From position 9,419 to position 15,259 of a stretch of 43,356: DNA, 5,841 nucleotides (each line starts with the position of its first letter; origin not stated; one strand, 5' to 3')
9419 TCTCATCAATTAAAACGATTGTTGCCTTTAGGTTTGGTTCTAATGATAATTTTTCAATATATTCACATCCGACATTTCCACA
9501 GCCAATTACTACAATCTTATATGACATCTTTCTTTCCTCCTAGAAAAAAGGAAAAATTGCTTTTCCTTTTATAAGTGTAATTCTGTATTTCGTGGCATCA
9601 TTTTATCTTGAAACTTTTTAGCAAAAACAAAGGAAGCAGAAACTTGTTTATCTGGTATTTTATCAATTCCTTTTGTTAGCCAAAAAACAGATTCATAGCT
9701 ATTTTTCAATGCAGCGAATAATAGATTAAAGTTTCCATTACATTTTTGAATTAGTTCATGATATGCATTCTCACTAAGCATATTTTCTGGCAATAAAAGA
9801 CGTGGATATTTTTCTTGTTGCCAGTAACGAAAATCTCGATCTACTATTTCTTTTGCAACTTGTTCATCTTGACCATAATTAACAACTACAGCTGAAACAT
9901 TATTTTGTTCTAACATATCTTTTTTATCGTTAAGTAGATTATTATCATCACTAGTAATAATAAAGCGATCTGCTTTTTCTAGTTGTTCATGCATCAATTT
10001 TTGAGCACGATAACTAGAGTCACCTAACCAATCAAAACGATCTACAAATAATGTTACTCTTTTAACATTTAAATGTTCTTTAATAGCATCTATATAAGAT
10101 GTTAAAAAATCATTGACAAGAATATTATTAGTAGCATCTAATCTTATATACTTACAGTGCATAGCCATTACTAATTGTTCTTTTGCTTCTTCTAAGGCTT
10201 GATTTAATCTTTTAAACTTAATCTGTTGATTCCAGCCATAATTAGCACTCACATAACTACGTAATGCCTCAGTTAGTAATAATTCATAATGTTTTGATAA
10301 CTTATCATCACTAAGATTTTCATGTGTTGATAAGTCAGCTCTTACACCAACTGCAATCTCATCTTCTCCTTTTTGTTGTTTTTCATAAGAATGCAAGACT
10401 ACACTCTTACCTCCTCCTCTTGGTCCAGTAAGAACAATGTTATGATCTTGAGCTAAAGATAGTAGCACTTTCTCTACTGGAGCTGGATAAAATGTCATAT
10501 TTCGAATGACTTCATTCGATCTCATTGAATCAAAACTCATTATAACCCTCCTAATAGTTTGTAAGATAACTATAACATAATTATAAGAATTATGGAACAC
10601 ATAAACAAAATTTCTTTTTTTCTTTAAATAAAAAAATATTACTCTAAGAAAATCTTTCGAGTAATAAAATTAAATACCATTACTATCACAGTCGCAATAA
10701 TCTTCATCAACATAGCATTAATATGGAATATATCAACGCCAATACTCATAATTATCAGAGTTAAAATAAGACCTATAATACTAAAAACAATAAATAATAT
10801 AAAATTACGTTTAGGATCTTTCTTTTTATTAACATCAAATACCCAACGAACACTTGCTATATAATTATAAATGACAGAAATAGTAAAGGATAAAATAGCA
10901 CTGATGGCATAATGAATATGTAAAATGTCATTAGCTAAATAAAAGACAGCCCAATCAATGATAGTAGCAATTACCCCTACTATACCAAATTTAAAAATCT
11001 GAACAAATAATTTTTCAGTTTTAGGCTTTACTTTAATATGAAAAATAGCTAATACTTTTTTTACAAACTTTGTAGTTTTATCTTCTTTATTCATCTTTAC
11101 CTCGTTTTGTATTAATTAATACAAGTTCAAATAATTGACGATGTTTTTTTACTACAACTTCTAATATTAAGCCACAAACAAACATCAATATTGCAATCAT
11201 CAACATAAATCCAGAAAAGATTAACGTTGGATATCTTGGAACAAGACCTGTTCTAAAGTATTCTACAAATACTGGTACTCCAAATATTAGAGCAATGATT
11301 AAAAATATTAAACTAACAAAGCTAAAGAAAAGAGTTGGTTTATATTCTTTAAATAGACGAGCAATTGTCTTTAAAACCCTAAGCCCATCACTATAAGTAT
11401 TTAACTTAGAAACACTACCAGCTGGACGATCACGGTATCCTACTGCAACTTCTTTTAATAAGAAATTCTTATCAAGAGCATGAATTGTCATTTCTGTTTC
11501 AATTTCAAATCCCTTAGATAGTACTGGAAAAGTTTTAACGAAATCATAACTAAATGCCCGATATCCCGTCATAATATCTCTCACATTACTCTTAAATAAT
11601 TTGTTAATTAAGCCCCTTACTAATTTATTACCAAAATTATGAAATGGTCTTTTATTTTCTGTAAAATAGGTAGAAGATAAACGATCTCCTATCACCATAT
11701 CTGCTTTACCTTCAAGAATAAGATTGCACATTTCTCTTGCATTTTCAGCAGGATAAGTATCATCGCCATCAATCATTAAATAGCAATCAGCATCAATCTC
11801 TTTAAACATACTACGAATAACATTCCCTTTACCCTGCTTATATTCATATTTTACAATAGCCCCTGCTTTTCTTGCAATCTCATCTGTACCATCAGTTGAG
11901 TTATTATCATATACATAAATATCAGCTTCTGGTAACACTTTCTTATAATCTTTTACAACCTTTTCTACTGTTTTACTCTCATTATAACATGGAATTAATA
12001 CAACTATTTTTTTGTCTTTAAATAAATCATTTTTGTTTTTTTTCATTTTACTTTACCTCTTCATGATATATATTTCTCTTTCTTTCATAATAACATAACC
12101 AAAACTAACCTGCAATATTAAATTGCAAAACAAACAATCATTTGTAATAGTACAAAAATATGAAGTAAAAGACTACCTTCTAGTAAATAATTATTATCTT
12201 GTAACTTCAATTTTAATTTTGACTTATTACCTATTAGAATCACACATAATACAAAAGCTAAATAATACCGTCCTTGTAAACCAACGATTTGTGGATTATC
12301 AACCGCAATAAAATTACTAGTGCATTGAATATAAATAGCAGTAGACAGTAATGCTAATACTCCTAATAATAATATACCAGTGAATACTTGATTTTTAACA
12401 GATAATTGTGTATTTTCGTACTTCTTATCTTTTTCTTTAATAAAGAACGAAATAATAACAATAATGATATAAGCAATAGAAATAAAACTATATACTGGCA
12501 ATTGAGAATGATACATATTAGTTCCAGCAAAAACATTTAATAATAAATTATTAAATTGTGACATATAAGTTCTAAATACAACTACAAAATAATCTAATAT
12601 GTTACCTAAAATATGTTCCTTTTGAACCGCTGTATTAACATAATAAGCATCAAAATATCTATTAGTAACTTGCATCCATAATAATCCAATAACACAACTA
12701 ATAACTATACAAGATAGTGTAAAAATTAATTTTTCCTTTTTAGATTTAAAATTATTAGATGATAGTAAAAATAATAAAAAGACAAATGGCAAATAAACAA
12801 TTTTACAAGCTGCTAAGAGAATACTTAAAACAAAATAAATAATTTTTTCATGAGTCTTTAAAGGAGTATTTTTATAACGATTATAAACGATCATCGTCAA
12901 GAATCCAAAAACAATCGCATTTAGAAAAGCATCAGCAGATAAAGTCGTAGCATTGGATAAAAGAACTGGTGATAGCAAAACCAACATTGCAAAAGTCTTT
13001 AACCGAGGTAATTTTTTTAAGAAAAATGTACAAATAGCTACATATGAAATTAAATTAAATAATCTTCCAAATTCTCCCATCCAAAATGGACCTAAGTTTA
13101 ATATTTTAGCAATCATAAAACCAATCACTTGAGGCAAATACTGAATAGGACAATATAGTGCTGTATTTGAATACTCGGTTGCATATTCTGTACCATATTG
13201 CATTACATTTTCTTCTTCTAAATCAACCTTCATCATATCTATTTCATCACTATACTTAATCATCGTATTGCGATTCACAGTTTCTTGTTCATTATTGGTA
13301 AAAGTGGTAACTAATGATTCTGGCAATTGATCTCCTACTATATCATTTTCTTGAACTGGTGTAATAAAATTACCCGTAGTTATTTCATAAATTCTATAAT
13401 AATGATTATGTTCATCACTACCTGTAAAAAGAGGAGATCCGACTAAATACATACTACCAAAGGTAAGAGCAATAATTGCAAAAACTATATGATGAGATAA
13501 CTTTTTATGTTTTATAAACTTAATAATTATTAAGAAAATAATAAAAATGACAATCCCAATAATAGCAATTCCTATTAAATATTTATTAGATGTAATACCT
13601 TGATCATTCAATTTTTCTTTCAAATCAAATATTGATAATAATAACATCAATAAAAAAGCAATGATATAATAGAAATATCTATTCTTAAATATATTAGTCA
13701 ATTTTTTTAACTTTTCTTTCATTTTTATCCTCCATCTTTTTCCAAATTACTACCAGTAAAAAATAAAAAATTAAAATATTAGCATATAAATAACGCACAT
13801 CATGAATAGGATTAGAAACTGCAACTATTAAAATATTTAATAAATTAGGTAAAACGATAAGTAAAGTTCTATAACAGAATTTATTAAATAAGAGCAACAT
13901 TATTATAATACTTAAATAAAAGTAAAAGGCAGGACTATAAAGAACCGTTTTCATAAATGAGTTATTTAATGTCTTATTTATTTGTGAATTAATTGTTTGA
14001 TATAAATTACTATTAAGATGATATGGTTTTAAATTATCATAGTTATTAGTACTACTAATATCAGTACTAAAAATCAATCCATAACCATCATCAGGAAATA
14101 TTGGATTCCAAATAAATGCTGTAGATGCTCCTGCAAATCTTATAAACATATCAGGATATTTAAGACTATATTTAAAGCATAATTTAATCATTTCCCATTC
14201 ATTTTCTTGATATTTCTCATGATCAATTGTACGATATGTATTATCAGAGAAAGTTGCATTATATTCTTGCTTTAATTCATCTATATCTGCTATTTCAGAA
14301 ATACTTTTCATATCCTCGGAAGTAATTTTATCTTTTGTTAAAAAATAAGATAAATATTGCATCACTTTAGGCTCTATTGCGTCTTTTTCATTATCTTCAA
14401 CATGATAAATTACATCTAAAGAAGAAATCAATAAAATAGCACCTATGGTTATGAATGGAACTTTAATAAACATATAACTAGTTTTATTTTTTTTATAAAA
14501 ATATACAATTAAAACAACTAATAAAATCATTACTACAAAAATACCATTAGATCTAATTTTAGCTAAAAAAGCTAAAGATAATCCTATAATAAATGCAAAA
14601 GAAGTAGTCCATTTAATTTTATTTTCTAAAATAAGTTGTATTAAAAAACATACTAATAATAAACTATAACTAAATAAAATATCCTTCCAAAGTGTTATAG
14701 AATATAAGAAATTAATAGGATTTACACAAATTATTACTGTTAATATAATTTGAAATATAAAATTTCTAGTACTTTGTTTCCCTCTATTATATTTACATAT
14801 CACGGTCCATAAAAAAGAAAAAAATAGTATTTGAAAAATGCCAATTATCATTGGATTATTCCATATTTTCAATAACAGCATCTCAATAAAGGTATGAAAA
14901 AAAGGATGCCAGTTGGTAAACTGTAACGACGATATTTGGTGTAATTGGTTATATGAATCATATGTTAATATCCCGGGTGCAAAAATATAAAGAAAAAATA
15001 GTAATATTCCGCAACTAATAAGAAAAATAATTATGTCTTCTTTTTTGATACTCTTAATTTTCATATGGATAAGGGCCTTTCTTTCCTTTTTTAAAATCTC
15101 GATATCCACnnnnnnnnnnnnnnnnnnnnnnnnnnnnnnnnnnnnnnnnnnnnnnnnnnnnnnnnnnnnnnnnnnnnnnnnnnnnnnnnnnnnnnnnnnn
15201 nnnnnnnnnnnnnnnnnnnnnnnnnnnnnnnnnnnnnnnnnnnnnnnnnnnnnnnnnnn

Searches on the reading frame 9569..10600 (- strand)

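Call 7: search_protein_families(library=pfam, proteins=[window:9569-10600:-], max_evalue=0.00001)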
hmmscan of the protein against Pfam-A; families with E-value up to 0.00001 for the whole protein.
window:9569-10600:- (343 aa): 1 family
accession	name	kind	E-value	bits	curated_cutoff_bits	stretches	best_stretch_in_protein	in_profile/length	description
PF13191.12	AAA_16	-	8.2e-06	26.8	32.6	0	53-199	25-151/167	AAA ATPase domain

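Call 72: search_protein_families(library=ncbifam, proteins=[window:9569-10600:-], max_evalue=0.001)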
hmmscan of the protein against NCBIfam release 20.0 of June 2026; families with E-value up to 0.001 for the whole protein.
window:9569-10600:- (343 aa): 2 families
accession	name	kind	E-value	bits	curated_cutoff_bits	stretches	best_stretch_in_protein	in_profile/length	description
NF053860.1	DS41_1_antiphage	equivalog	4.6e-06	25.9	370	1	35-148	22-130/448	anti-phage protein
NF047389.1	ATPase_Sll1717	subfamily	8.8e-06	25.1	75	1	42-198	23-205/454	P-loop ATPase, Sll1717 family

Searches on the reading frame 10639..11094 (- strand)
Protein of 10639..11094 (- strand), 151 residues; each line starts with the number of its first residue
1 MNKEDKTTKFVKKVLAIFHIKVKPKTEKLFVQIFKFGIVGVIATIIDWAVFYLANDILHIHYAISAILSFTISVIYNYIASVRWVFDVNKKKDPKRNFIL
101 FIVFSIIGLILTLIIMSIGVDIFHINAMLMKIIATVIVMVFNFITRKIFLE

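Call 7: search_protein_families(library=pfam, proteins=[window:10639-11094:-], max_evalue=0.00001)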
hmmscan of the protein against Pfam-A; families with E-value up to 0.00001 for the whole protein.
window:10639-11094:- (151 aa): 1 family
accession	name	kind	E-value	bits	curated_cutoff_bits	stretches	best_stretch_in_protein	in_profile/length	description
PF04138.20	GtrA_DPMS_TM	-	2.7e-27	95.7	26.1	1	35-149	1-115/117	GtrA/DPMS, transmembrane domain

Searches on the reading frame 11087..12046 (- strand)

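Call 5: search_protein_families(library=pfam, proteins=[window:11087-12046:-], max_evalue=0.00001)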
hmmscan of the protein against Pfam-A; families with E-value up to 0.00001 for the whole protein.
window:11087-12046:- (319 aa): 1 family
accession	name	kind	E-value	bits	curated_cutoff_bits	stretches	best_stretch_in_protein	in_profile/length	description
PF00535.33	Glycos_transf_2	-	1.7e-18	67.5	23.3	1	16-170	2-164/168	Glycosyl transferase family 2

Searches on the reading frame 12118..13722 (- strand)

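Call 5: search_protein_families(library=pfam, proteins=[window:12118-13722:-], max_evalue=0.00001)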
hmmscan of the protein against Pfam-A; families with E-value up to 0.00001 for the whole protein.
window:12118-13722:- (534 aa): 1 family
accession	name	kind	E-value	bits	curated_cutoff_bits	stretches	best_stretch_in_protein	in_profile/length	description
PF09913.15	DUF2142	-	1.2e-40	140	30.1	1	88-493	3-394/395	Predicted membrane protein (DUF2142)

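Call 72: search_protein_families(library=ncbifam, proteins=[window:12118-13722:-], max_evalue=0.001)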
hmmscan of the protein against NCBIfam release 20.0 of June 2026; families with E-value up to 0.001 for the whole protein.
window:12118-13722:- (534 aa): 2 families
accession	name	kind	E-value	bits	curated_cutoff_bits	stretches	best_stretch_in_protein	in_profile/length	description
NF047510.1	LIC_10190_fam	subfamily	6.7e-06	25.1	100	1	213-349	164-298/424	LIC_10190 family membrane protein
NF045951.1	MAG0110_fam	subfamily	0.00094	18.5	98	1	19-111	26-116/237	MAG0110 family membrane protein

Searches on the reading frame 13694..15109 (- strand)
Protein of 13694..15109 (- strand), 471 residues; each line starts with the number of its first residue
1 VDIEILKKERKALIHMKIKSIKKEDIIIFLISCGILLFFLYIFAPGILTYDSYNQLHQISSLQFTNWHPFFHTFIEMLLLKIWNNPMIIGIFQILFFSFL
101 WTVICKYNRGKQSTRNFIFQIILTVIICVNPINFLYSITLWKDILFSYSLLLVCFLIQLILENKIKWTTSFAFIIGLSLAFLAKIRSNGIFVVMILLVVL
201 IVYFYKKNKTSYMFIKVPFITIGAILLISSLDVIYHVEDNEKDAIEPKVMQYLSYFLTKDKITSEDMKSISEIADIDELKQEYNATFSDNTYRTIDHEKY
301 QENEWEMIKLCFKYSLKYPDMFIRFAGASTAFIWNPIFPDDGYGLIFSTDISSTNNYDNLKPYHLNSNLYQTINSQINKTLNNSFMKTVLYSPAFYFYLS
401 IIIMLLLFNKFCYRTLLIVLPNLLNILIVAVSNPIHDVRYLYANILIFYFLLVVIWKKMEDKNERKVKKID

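Call 5: search_protein_families(library=pfam, proteins=[window:13694-15109:-], max_evalue=0.00001)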
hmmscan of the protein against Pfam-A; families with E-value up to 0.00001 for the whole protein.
window:13694-15109:- (471 aa): 1 family
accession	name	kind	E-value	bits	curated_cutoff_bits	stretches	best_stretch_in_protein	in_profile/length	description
PF19484.4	DUF6020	-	1.7e-10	40.3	28.3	1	64-292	182-421/604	Family of unknown function (DUF6020)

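Call 72: search_protein_families(library=ncbifam, proteins=[window:13694-15109:-], max_evalue=0.001)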
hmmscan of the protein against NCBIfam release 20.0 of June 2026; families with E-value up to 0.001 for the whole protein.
window:13694-15109:- (471 aa): 0 families
